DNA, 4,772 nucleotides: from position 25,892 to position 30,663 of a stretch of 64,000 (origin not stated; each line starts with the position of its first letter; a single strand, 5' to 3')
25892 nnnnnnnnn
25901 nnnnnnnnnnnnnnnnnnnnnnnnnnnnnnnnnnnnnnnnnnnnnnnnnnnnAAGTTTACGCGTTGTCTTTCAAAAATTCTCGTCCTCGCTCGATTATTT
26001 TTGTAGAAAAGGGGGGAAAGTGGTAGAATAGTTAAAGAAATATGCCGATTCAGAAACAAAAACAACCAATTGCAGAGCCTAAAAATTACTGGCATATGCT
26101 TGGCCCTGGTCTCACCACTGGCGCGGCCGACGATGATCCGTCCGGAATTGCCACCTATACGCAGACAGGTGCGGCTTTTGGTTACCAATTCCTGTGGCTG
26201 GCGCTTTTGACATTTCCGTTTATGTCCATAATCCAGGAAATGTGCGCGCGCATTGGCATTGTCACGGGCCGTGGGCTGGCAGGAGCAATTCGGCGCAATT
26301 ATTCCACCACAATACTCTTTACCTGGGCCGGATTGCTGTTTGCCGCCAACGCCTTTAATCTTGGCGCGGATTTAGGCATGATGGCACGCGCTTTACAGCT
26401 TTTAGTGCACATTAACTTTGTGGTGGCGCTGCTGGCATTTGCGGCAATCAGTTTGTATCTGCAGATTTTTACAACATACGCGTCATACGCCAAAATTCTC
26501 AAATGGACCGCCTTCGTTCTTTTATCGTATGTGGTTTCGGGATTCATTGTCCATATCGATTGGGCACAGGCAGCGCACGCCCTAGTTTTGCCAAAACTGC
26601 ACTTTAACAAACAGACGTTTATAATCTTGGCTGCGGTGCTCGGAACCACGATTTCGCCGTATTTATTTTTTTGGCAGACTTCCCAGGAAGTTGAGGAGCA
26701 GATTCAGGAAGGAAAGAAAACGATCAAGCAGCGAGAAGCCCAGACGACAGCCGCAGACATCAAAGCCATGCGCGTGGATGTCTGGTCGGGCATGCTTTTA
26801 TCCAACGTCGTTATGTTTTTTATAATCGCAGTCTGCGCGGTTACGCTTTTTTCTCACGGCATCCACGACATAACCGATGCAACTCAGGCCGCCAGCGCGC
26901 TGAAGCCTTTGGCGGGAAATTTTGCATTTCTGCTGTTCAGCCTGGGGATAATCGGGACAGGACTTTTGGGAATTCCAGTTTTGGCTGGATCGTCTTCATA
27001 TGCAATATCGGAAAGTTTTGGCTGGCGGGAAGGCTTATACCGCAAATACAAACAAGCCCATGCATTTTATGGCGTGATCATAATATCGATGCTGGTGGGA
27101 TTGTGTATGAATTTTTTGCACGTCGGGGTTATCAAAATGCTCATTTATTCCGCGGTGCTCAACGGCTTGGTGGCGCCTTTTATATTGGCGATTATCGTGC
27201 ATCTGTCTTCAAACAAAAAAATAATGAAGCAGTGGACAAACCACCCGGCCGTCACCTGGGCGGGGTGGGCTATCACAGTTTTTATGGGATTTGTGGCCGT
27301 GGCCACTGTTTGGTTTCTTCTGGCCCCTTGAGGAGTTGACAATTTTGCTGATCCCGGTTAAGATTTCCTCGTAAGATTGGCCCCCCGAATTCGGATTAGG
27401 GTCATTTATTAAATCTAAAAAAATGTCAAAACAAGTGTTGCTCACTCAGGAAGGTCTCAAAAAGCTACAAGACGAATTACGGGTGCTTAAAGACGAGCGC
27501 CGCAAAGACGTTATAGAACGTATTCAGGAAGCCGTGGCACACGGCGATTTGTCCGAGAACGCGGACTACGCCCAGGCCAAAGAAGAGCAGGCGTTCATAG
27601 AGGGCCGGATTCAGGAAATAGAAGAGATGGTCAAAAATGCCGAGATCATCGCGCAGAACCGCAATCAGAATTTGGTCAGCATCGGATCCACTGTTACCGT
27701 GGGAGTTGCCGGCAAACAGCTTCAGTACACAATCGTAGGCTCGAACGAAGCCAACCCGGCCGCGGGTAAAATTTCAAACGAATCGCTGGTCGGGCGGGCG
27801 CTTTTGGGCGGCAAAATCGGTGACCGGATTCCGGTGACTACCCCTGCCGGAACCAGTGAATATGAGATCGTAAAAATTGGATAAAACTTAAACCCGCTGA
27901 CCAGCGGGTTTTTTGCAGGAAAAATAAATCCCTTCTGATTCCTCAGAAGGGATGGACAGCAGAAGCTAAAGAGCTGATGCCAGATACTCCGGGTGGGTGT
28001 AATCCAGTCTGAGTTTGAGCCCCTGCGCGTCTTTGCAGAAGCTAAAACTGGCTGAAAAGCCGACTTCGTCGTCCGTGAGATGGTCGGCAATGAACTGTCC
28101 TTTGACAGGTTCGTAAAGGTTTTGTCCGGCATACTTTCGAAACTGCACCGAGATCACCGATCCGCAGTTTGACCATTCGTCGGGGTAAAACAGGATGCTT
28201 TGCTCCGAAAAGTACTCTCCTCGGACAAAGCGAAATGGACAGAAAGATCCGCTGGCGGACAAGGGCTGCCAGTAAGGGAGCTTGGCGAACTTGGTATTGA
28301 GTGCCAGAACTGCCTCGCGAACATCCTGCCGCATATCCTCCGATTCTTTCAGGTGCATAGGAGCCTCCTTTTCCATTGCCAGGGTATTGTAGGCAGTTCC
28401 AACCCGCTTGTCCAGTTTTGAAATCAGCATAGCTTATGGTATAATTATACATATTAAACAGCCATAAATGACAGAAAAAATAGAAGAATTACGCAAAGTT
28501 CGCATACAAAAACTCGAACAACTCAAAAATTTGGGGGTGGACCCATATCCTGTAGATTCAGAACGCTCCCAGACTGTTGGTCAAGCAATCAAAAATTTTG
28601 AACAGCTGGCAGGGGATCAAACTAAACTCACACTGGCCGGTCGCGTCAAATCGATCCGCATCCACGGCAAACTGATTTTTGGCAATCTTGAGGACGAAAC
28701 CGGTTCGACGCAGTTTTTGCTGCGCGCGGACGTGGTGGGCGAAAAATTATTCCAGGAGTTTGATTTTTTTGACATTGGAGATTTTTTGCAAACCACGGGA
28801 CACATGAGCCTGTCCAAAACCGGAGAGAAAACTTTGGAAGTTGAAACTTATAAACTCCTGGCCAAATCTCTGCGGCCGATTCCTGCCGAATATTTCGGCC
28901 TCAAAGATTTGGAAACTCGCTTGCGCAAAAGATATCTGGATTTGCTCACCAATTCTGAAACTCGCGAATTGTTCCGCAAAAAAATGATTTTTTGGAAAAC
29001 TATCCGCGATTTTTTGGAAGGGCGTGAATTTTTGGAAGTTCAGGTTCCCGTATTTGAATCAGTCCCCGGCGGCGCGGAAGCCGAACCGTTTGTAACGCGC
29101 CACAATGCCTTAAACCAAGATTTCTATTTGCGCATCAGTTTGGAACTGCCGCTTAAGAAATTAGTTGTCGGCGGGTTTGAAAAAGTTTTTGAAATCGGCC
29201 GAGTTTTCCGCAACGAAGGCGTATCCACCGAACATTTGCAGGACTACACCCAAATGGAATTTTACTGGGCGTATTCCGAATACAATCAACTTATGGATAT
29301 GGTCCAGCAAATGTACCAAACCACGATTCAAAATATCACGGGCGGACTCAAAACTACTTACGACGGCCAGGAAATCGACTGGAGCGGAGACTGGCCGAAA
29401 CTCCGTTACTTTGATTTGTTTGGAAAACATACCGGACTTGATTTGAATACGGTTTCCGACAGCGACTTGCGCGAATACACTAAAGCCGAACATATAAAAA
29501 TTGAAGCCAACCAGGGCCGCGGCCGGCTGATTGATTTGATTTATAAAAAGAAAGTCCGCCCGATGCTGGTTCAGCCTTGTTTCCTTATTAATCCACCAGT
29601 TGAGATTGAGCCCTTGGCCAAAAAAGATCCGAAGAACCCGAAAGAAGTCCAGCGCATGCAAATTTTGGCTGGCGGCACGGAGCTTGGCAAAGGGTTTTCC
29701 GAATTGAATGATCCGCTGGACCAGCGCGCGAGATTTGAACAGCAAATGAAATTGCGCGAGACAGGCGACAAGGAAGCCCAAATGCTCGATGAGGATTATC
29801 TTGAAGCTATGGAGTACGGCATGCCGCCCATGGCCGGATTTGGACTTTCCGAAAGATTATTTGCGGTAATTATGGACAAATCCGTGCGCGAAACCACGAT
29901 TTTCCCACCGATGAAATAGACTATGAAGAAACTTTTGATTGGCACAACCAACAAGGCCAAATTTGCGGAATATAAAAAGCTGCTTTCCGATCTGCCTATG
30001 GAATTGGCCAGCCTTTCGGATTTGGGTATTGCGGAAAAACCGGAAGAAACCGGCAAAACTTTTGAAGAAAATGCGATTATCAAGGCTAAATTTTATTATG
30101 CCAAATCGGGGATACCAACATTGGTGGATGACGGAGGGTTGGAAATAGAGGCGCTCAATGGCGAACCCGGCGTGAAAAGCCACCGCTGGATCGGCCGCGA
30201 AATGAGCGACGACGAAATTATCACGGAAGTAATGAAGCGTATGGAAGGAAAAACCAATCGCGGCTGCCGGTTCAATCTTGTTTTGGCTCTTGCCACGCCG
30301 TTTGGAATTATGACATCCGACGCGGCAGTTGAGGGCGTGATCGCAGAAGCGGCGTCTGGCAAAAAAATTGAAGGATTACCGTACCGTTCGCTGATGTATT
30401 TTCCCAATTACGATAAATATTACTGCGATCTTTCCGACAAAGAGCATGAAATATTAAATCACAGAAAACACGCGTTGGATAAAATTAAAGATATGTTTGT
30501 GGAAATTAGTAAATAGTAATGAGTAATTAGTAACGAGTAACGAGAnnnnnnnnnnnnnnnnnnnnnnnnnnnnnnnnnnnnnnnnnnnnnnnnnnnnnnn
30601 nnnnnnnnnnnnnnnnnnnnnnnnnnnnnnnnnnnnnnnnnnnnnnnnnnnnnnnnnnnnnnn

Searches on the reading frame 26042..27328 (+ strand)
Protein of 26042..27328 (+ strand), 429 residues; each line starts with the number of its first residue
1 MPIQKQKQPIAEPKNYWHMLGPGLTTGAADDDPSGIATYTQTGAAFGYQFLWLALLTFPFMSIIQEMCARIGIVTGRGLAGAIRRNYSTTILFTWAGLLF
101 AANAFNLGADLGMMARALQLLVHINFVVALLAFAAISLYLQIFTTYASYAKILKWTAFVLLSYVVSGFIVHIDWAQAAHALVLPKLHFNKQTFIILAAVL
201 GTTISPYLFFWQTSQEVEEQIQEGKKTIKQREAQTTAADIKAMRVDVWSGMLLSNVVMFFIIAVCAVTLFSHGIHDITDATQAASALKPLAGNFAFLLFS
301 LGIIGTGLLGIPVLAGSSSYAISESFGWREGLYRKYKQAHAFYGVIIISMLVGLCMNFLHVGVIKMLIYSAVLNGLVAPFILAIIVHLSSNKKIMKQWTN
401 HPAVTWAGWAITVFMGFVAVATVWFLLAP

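Call 63: search_protein_families(library=pfam, proteins=[window:26042-27328:+], max_evalue=0.0001)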
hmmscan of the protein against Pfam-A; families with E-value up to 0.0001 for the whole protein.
window:26042-27328:+ (429 aa): 1 family
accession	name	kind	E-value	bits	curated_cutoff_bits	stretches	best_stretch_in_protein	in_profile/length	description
PF01566.24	Nramp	-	1.2e-85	288.1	29.8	1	36-401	1-356/357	Natural resistance-associated macrophage protein-like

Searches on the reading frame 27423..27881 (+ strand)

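Call 63: search_protein_families(library=pfam, proteins=[window:27423-27881:+], max_evalue=0.0001)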
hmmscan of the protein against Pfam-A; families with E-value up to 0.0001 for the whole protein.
window:27423-27881:+ (153 aa): 2 families
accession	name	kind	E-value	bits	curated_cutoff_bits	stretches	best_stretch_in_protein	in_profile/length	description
PF03449.20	GreA_GreB_N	-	5.3e-28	97.5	24.5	1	6-75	2-71/71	Transcription elongation factor, N-terminal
PF01272.25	GreA_GreB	-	2.3e-21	76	26.9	1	83-152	4-75/77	Transcription elongation factor, GreA/GreB, C-term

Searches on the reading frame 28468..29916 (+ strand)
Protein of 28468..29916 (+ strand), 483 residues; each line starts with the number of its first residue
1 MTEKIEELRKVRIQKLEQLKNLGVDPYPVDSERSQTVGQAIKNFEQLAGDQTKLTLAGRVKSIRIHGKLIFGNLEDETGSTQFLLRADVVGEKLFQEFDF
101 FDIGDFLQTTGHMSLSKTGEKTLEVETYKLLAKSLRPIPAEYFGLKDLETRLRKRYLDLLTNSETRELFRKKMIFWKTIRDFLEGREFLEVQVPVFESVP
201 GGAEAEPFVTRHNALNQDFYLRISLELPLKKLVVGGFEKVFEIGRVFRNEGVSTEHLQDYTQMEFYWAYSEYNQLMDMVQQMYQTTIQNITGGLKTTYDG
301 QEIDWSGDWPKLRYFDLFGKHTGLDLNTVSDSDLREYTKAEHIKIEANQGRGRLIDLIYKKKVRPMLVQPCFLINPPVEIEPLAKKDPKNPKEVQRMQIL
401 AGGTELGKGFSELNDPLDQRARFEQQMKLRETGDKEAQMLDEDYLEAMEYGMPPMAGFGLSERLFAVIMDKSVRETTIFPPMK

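Call 10: search_protein_families(library=pfam, proteins=[window:28468-29916:+], max_evalue=0.001)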
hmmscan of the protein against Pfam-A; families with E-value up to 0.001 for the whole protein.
window:28468-29916:+ (483 aa): 3 families
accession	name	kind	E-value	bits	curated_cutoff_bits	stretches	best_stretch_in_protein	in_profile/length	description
PF00152.25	tRNA-synt_2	-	4.3e-66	223.5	25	1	148-482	2-307/308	tRNA synthetases class II (D, K and N)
PF01336.31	tRNA_anti-codon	-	2.1e-12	47.2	27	1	55-131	2-75/75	OB-fold nucleic acid binding domain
PF01409.25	tRNA-synt_2d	-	0.00079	19.4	19.8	0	239-284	104-151/246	tRNA synthetases class II core domain (F)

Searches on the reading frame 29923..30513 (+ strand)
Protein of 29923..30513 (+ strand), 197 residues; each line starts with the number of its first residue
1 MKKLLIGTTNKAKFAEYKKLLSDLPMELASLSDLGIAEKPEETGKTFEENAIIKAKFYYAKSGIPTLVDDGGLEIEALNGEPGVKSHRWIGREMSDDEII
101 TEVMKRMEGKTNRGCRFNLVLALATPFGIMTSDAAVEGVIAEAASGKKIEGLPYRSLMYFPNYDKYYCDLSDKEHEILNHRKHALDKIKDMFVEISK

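Call 10: search_protein_families(library=pfam, proteins=[window:29923-30513:+], max_evalue=0.001)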
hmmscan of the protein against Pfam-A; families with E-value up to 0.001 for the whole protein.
window:29923-30513:+ (197 aa): 1 family
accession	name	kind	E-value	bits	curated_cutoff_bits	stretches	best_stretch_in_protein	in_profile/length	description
PF01725.21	Ham1p_like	-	2.6e-41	142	22.5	1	5-190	2-185/186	Ham1 family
